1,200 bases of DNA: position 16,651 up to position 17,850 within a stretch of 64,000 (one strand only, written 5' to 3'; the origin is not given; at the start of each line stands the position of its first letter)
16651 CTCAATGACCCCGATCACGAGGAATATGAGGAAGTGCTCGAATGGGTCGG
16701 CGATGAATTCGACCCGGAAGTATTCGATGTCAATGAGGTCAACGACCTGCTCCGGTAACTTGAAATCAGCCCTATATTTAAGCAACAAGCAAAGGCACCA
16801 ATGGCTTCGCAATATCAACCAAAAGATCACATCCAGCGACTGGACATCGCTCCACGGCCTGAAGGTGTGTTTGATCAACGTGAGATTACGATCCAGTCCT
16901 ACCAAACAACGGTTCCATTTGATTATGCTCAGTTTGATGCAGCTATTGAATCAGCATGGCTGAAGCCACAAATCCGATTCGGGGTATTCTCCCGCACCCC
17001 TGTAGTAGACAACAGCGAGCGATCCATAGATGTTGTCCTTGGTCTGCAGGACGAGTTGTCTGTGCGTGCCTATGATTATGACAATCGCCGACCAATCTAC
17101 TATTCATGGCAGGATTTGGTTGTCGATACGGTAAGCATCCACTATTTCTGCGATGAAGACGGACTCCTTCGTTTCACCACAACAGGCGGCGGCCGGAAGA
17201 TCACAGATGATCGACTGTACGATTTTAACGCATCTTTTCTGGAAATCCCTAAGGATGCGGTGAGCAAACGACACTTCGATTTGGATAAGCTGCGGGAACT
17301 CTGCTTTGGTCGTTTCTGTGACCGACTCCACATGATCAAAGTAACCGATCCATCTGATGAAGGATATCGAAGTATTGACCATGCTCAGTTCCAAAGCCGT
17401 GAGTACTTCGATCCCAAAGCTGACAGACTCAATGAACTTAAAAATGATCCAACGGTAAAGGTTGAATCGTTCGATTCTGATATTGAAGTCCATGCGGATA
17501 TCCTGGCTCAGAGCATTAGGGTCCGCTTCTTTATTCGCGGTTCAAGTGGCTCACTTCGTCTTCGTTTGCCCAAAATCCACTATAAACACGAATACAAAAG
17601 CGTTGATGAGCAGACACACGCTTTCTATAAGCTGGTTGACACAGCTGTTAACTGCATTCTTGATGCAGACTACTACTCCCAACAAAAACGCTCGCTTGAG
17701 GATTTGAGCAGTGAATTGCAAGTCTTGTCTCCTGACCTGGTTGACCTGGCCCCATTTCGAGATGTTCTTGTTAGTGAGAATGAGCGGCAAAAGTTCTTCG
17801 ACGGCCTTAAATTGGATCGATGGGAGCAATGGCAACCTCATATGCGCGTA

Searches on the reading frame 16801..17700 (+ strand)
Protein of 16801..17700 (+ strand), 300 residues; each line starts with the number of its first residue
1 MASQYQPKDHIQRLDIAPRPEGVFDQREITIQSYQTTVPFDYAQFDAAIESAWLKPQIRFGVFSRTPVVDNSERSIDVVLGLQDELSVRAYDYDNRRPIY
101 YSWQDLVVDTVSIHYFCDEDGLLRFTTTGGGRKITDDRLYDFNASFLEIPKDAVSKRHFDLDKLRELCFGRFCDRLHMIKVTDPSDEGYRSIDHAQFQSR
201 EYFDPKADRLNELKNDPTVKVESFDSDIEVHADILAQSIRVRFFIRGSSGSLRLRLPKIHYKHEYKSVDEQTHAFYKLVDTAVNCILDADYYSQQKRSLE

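Call 77: search_solved_structures(query=A4, max_evalue=10, show_alignments=1)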
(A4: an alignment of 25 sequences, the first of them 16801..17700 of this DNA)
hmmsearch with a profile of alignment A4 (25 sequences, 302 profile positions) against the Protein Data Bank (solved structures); distinct sequences matched with E-value up to 10: 0.
